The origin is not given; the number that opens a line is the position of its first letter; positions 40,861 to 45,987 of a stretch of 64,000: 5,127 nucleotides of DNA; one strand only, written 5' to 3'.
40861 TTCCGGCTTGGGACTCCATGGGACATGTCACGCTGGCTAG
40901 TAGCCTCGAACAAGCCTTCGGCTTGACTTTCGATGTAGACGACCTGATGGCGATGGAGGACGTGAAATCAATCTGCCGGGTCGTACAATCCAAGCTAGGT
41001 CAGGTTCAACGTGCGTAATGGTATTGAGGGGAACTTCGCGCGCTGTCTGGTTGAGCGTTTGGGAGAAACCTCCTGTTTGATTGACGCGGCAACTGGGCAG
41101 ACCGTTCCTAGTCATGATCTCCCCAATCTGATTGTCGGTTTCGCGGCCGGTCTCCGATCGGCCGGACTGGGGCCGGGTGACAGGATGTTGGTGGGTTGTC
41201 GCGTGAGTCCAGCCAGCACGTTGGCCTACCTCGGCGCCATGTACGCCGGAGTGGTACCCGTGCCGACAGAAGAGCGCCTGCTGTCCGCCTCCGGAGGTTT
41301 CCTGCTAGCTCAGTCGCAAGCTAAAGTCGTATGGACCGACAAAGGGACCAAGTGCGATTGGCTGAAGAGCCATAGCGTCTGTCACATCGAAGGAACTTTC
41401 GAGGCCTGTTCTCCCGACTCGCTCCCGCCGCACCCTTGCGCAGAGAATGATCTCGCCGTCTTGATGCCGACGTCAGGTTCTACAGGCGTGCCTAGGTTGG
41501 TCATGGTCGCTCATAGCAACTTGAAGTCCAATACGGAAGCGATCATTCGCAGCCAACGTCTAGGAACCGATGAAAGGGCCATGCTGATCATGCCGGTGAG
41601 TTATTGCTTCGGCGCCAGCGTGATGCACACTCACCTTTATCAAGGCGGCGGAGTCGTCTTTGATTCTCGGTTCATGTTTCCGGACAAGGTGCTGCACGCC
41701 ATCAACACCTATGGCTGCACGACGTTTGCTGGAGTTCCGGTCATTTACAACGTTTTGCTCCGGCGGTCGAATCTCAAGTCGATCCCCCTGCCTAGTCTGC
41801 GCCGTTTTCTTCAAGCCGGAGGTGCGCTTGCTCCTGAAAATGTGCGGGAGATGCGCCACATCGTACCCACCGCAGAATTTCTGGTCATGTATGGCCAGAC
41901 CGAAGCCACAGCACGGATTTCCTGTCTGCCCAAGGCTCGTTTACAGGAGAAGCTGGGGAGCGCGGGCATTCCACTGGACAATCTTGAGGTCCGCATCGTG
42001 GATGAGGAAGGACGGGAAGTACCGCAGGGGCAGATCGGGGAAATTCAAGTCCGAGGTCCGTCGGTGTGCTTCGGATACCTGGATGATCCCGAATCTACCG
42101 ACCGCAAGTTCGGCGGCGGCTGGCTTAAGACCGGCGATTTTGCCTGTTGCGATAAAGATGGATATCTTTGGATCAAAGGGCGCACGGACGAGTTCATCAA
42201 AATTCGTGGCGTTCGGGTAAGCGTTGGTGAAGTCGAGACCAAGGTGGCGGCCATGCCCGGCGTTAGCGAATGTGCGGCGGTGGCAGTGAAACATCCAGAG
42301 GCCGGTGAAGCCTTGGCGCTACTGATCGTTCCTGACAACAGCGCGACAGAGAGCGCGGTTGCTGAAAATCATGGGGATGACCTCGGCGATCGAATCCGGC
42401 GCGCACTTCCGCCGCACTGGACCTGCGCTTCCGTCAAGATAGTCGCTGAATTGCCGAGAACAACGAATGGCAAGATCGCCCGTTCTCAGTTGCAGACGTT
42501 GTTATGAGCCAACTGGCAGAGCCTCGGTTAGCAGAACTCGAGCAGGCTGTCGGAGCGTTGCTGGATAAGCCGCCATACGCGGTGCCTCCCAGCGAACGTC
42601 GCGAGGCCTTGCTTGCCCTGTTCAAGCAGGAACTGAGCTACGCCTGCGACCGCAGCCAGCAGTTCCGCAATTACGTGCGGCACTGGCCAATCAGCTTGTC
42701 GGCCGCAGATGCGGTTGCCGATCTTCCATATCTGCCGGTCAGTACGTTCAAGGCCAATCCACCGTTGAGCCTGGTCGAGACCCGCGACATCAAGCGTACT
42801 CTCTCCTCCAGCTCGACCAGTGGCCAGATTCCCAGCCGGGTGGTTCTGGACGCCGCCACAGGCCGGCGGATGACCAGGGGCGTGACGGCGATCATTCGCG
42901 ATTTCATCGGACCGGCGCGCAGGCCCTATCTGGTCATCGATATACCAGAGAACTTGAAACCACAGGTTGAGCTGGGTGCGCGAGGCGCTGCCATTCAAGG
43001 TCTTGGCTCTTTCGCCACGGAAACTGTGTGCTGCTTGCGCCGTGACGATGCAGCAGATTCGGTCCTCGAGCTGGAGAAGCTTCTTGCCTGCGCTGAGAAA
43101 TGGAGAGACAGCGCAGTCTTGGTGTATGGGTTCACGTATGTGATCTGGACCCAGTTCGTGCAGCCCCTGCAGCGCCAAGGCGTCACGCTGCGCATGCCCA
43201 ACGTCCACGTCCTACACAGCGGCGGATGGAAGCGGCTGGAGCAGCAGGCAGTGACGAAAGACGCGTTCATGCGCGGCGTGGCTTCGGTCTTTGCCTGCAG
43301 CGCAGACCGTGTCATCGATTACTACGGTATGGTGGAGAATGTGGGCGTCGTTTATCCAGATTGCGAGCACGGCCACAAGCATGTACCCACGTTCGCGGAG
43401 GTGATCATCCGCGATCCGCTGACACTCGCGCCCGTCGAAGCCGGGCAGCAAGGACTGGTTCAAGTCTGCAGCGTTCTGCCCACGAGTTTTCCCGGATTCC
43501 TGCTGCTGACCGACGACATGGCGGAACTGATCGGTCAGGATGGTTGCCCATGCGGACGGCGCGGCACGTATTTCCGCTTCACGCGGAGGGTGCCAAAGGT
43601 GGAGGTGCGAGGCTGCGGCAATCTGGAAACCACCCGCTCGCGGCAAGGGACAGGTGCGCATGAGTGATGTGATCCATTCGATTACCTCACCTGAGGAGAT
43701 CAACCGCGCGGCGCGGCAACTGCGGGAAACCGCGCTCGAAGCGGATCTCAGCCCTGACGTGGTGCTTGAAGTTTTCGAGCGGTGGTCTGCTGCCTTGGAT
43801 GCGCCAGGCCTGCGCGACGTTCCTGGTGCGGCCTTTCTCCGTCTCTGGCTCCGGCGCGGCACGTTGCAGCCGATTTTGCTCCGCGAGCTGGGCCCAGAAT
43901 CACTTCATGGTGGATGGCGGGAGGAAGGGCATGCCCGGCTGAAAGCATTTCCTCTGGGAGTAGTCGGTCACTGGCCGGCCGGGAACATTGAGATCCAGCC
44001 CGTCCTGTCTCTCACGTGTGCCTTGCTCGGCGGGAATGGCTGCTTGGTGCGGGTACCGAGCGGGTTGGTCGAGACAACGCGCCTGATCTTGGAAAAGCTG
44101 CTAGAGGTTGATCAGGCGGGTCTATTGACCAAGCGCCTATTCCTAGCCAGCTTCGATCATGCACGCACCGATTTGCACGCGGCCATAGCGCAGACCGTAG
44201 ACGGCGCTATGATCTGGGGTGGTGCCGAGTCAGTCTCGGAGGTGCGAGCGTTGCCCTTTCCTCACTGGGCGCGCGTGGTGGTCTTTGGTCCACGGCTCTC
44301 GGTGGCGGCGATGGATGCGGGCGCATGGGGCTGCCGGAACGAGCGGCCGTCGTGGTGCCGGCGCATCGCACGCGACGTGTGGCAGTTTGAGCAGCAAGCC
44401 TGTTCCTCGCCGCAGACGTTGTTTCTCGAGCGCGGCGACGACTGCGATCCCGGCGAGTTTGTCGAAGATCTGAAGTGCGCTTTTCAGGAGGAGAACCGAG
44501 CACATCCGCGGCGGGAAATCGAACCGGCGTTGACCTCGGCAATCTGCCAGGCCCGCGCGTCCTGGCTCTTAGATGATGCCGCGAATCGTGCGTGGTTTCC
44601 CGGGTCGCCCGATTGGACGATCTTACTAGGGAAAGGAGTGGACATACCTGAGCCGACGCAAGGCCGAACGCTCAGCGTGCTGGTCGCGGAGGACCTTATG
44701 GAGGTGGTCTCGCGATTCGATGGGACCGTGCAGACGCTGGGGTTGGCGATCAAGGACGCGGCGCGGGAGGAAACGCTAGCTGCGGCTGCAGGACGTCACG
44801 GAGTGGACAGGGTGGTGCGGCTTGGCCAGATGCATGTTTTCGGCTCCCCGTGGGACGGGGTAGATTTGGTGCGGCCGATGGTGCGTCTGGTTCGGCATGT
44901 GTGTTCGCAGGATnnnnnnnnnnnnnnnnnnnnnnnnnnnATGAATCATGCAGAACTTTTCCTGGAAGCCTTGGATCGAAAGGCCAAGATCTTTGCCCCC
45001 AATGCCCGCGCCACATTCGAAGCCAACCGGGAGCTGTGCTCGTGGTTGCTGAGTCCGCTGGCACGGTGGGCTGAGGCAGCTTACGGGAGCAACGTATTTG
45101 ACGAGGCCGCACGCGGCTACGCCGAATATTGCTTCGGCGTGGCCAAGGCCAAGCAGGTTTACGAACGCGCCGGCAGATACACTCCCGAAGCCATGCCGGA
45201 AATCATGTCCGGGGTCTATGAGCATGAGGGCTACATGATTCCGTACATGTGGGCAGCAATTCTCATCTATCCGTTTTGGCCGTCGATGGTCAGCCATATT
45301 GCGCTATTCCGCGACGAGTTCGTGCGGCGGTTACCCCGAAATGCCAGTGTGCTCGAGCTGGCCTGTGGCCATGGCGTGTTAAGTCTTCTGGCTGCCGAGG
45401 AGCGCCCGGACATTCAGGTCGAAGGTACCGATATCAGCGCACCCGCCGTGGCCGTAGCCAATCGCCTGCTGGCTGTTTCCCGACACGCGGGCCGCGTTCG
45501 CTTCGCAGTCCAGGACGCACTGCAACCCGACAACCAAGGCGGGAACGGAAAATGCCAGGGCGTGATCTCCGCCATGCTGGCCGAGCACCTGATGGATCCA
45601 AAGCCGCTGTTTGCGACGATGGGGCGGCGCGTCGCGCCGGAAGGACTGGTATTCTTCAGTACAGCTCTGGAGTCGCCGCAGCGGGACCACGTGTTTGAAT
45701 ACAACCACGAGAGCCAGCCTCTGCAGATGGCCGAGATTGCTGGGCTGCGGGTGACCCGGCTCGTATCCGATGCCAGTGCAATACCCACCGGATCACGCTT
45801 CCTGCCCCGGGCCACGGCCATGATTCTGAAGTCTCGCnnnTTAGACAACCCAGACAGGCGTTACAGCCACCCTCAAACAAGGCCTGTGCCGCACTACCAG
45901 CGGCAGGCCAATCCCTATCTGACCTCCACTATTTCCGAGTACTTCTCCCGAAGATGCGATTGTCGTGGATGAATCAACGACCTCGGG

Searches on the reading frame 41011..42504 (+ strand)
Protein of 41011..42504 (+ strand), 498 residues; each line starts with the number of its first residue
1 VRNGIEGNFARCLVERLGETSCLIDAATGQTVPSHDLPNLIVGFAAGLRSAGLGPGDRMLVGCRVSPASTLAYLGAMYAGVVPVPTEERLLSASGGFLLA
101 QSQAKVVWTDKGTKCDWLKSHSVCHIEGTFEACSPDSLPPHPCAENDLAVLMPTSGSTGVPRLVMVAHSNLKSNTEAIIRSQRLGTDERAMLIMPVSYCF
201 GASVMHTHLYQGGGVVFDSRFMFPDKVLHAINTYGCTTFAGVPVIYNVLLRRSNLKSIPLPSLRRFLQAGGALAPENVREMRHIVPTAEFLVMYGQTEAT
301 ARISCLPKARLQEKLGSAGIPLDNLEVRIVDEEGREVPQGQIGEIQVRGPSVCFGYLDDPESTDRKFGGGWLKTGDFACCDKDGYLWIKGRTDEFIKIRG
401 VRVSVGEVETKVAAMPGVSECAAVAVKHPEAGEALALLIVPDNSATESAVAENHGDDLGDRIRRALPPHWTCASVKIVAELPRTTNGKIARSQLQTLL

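Call 15: search_protein_families(library=pfam, proteins=[window:41011-42504:+], max_evalue=0.001)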
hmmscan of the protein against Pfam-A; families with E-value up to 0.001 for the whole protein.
window:41011-42504:+ (498 aa): 2 families
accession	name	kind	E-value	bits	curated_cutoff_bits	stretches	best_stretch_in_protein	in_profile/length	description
PF00501.34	AMP-binding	-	8.7e-65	219.4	29.9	1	29-357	19-384/384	AMP-binding enzyme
PF13193.12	AMP-binding_C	-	7.3e-14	52.9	24.5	1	407-488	1-76/76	AMP-binding enzyme C-terminal domain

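Call 45: search_protein_families(library=ncbifam, proteins=[window:41011-42504:+], max_evalue=0.00001)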
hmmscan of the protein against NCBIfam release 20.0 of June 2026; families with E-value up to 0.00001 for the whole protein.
window:41011-42504:+ (498 aa): 105 families (the best 25 are shown)
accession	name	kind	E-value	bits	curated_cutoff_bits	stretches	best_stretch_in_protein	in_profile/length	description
NF004837.0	PRK06187.1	subfamily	2.9e-81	273.3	476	1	135-495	159-519/531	long-chain-fatty-acid--CoA ligase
TIGR03098.1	ligase_PEP_1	hypoth_equivalog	2.8e-72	243.9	592.35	1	134-495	151-515/517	acyl-CoA ligase (AMP-forming), exosortase A system-associated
NF006182.0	PRK08316.1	subfamily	6.4e-69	232.8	663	1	35-495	40-514/523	fatty acyl-CoA synthetase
NF004511.1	PRK05852.1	equivalog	3.7e-64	217.2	650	1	18-496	13-502/505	FadD7 family fatty acid--CoA ligase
NF005702.0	PRK07514.1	subfamily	6.5e-63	212.8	558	1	19-494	17-496/506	malonyl-CoA synthase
TIGR01733.1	AA-adenyl-dom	subfamily_domain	6e-60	203.2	317.4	1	44-422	12-408/409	amino acid adenylation domain-containing protein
NF006181.0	PRK08314.1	subfamily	2.1e-52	178.1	705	1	137-495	195-551/563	long-chain-fatty-acid--CoA ligase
NF005858.0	PRK07787.1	subfamily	3.8e-52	177.3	575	1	56-495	46-469/471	acyl-CoA synthetase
NF053567.1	HBDA_AROS1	equivalog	1.3e-51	175.6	1000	1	130-498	155-519/523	3-hydroxybenzoate--CoA ligase HbdA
NF006572.0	PRK09088.1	equivalog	3.7e-51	174.3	696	1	25-496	22-485/491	acyl-CoA synthetase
NF004114.0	PRK05605.1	equivalog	4.3e-51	173.9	766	1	144-496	219-567/575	long-chain-fatty-acid--CoA ligase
NF005801.1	PRK07656.1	equivalog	1.1e-49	169.5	657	1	145-495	163-500/500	FadD3 family acyl-CoA ligase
NF004758.0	PRK06087.1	equivalog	1.2e-49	169.2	736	1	144-495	186-532/548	medium-chain fatty-acid--CoA ligase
NF052269.1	Staph_lig_FadD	equivalog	1.4e-49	168.8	650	1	138-497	142-492/499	long-chain-fatty-acid--CoA ligase FadD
TIGR02262.1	benz_CoA_lig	subfamily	1.9e-49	168.8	375.25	1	141-495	156-506/508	benzoate-CoA ligase family protein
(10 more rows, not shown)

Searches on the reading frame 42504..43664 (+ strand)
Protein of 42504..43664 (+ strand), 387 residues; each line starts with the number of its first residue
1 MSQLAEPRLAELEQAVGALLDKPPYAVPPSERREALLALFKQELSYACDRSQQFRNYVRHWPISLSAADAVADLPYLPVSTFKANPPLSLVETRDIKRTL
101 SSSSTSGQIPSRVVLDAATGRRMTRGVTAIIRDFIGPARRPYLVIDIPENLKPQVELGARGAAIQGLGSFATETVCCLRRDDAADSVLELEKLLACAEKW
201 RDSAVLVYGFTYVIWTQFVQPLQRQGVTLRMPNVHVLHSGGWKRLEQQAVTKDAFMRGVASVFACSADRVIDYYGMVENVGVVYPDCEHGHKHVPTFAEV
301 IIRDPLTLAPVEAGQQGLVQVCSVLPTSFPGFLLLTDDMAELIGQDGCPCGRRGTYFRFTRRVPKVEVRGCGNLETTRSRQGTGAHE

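Call 15: search_protein_families(library=pfam, proteins=[window:42504-43664:+], max_evalue=0.001)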
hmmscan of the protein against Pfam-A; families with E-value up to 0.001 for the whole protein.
window:42504-43664:+ (387 aa): 1 family
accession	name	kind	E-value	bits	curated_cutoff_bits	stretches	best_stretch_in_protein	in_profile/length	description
PF04443.18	LuxE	-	7.1e-58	196.8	24.9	1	20-373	22-384/391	Acyl-protein synthetase, LuxE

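Call 45: search_protein_families(library=ncbifam, proteins=[window:42504-43664:+], max_evalue=0.00001)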
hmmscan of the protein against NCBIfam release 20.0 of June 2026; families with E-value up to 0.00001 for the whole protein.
window:42504-43664:+ (387 aa): 2 families
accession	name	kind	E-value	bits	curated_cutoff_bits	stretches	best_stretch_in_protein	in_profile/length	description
NF052244.1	LCFA_lig_LuxE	equivalog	1.9e-21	76.5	550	1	190-372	181-359/367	long-chain-fatty-acid--protein ligase LuxE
NF045666.1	DVU1553_fam_AMP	equivalog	2.2e-07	30.3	300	0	252-352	221-319/331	DVU_1553 family AMP-dependent CoA ligase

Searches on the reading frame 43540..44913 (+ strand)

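Call 15: search_protein_families(library=pfam, proteins=[window:43540-44913:+], max_evalue=0.001)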
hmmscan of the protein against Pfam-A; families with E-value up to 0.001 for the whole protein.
window:43540-44913:+ (458 aa): 1 family
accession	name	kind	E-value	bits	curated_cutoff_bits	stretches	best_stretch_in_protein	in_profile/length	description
PF05893.19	LuxC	-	5.8e-57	193.8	21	1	97-449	44-400/401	Acyl-CoA reductase (LuxC)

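Call 45: search_protein_families(library=ncbifam, proteins=[window:43540-44913:+], max_evalue=0.00001)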
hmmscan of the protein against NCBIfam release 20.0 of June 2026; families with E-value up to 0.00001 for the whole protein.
window:43540-44913:+ (458 aa): 1 family
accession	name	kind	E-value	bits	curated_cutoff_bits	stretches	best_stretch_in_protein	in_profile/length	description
NF052251.1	LCFA_red_LuxC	equivalog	2.7e-19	69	750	1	106-455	109-446/478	long-chain-fatty-acyl-CoA reductase LuxC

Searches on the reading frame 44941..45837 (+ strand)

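Call 15: search_protein_families(library=pfam, proteins=[window:44941-45837:+], max_evalue=0.001)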
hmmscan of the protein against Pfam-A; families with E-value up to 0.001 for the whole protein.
window:44941-45837:+ (299 aa): 7 families
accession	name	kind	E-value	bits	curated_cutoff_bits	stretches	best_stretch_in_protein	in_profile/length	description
PF13489.12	Methyltransf_23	-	3.2e-14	53.4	27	1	123-256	12-133/164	Methyltransferase domain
PF13649.12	Methyltransf_25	-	8.7e-11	42.8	27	1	137-235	1-97/97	Methyltransferase domain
PF13847.12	Methyltransf_31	-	1.7e-09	37.9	27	1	134-243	4-113/145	Methyltransferase domain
PF08242.18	Methyltransf_12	-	2.7e-09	38.1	30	1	138-236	1-97/98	Methyltransferase domain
PF05175.20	MTS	-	6.5e-09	36.1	23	1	129-196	25-93/170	Methyltransferase small domain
PF08241.18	Methyltransf_11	-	5.8e-08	33.7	21.2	1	138-239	1-95/95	Methyltransferase domain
PF06325.19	PrmA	-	6.1e-06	26.4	22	1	133-253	161-271/296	Ribosomal protein L11 methyltransferase (PrmA)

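Call 45: search_protein_families(library=ncbifam, proteins=[window:44941-45837:+], max_evalue=0.00001)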
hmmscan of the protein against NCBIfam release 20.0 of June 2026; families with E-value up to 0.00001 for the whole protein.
window:44941-45837:+ (299 aa): 6 families
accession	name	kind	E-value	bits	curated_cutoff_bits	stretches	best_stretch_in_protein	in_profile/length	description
TIGR01983.1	UbiG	equivalog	5.2e-08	32.5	102.95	1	134-241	50-153/228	bifunctional 2-polyprenyl-6-hydroxyphenol methylase/3-demethylubiquinol 3-O-methyltransferase UbiG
NF043040.1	corrin_prot_MT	hypoth_equivalog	1.2e-07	31.4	180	1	120-220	27-126/216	corrinoid protein-associated methyltransferase CpaM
TIGR02072.1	BioC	equivalog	4.7e-07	29.9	184.95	1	133-243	34-136/244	malonyl-ACP O-methyltransferase BioC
TIGR03534.1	RF_mod_PrmC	equivalog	5.6e-07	29.3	199.1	1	128-197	81-151/253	peptide chain release factor N(5)-glutamine methyltransferase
NF007023.0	PRK09489.1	equivalog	2.7e-06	26.8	295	1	135-186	198-249/342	16S rRNA (guanine(1207)-N(2))-methyltransferase RsmC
TIGR03533.1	L3_gln_methyl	equivalog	9.5e-06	25.1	229.7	0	126-188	112-176/284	50S ribosomal protein L3 N(5)-glutamine methyltransferase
